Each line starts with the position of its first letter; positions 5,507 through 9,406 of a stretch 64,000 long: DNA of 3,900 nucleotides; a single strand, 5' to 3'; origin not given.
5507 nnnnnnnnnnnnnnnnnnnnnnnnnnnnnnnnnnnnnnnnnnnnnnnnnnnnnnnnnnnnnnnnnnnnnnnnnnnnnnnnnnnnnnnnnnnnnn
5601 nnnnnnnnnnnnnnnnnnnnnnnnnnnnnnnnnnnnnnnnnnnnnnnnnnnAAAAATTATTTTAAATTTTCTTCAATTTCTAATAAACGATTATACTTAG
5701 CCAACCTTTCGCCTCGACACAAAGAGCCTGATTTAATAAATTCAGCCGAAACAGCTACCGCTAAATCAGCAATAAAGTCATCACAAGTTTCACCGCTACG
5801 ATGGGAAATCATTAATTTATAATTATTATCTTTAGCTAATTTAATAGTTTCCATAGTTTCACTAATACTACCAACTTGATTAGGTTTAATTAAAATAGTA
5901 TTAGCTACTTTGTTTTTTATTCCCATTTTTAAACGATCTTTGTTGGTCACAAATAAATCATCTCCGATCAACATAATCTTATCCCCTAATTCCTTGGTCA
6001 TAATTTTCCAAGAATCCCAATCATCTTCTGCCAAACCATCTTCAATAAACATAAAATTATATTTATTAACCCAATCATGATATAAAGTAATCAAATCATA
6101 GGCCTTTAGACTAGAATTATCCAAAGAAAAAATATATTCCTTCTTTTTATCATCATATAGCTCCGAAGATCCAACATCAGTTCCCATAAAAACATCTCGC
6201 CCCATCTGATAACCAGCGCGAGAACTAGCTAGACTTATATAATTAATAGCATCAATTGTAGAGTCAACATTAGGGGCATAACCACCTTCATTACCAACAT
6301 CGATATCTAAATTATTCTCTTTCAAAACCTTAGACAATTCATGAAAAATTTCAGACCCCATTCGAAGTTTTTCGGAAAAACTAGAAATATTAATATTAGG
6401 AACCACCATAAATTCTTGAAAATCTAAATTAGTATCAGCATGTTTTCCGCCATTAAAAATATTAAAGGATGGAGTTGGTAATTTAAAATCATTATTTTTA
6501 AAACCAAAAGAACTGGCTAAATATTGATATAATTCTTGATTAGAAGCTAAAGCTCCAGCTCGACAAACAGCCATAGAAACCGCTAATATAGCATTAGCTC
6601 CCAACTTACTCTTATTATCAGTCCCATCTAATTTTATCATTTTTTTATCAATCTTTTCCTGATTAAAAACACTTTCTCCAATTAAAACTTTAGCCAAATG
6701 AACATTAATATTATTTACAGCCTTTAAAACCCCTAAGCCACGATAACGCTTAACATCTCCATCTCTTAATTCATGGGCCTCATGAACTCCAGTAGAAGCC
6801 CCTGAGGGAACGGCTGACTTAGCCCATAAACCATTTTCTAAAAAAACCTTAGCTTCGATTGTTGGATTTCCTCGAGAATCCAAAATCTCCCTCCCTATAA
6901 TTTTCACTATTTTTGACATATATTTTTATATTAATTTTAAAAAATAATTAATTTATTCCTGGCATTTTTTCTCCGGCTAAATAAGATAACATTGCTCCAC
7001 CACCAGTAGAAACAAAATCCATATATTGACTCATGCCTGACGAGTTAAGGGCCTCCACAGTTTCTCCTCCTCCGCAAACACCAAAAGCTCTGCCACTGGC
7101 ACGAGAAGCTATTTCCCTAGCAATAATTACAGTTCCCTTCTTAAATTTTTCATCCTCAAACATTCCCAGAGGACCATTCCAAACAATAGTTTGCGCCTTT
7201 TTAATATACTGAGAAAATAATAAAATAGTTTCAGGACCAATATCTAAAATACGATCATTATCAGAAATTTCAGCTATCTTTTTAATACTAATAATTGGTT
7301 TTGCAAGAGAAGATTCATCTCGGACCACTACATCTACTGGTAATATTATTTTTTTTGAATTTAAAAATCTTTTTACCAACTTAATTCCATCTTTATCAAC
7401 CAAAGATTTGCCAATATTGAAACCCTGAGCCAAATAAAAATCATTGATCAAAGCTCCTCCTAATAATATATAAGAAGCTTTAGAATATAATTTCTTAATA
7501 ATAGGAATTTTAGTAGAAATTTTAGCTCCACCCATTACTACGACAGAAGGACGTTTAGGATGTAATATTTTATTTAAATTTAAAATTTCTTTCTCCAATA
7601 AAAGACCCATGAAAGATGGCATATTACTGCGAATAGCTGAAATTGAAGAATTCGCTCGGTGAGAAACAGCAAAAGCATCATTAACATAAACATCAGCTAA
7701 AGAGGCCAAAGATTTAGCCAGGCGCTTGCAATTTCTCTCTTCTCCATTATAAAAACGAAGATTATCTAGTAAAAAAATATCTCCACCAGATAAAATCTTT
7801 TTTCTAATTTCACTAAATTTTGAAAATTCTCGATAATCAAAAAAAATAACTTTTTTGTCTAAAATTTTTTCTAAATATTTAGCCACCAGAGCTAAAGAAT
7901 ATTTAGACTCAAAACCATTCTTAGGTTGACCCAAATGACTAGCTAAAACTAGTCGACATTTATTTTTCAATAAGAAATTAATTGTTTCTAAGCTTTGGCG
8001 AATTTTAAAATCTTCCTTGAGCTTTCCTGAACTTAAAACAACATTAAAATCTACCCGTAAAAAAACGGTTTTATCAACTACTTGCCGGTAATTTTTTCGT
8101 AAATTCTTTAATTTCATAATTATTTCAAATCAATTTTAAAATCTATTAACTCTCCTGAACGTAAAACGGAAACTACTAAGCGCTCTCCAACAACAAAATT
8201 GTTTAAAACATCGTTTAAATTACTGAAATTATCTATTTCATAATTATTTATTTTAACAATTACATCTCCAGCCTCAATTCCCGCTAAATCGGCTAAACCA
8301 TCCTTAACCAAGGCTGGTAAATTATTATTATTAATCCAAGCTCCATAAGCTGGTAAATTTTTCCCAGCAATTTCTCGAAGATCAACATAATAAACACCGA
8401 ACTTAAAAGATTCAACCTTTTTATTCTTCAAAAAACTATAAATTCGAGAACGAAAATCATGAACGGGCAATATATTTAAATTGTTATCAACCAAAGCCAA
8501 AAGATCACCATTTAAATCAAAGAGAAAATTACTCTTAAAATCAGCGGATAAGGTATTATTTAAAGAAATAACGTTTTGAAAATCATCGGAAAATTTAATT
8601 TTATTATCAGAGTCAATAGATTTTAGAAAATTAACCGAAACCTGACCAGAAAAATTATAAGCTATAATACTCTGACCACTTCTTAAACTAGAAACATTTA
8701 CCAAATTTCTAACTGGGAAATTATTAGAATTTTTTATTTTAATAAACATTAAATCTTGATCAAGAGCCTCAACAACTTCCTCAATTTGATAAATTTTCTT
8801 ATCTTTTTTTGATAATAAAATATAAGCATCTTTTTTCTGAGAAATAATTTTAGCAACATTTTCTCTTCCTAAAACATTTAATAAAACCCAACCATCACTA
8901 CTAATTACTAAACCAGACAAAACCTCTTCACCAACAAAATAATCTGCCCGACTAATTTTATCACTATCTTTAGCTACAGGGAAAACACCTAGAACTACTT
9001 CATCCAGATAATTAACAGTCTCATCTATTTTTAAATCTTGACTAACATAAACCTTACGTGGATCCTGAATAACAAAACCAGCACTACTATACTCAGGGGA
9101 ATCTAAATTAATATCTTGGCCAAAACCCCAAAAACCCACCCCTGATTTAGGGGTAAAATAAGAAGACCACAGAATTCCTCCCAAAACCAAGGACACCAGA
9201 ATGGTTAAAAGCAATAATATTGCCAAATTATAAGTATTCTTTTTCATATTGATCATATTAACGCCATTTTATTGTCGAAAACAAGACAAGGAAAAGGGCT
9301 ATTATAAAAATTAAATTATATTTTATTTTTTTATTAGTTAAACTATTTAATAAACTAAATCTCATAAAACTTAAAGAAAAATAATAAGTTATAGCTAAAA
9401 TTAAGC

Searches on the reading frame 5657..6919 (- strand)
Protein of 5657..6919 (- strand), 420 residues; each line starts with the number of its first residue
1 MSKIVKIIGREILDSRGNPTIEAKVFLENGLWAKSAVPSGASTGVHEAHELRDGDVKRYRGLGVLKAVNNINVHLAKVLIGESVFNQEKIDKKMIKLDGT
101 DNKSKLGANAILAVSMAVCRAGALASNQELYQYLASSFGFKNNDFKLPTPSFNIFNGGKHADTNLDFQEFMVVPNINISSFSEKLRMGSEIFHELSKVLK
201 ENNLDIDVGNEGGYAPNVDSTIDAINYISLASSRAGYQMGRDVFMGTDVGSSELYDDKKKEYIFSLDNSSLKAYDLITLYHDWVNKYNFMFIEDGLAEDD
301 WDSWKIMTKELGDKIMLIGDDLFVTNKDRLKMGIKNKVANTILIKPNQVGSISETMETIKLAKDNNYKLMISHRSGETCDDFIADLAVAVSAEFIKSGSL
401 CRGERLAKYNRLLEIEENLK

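Call 37: search_protein_families(library=pfam, proteins=[window:5657-6919:-], max_evalue=0.00001)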
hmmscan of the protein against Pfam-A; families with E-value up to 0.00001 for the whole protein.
window:5657-6919:- (420 aa): 2 families
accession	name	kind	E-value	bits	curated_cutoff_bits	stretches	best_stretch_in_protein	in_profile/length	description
PF00113.28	Enolase_C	-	1.5e-99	333.4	21.5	1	146-419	3-281/296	Enolase, C-terminal TIM barrel domain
PF03952.21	Enolase_N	-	6.3e-55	185.4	35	1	4-134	1-131/131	Enolase, N-terminal domain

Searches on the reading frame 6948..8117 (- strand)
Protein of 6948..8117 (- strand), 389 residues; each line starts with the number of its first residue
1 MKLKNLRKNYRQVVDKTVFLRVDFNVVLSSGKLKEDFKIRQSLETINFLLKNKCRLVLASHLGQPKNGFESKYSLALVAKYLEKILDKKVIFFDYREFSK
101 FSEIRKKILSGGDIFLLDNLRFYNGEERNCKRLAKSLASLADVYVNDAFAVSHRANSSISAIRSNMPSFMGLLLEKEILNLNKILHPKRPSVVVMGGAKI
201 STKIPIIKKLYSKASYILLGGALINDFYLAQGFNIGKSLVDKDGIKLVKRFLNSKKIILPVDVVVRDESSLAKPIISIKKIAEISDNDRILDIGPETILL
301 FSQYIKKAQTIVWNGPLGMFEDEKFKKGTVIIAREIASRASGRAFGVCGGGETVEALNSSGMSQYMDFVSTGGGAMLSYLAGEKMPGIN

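Call 37: search_protein_families(library=pfam, proteins=[window:6948-8117:-], max_evalue=0.00001)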
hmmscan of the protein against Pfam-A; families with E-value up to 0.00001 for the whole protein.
window:6948-8117:- (389 aa): 1 family
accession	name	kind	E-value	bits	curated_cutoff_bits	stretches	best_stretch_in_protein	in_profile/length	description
PF00162.24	PGK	-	1.4e-122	409.8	27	1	12-383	5-379/379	Phosphoglycerate kinase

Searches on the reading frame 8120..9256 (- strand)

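Call 37: search_protein_families(library=pfam, proteins=[window:8120-9256:-], max_evalue=0.00001)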
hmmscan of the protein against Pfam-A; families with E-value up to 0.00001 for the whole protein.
window:8120-9256:- (378 aa): 2 families
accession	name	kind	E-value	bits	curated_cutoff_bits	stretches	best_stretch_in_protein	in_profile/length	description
PF13180.12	PDZ_2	-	5.8e-08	33.3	27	1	321-377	24-80/80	PDZ domain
PF17820.7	PDZ_6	-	4.9e-07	29.8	27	1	317-350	6-39/54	PDZ domain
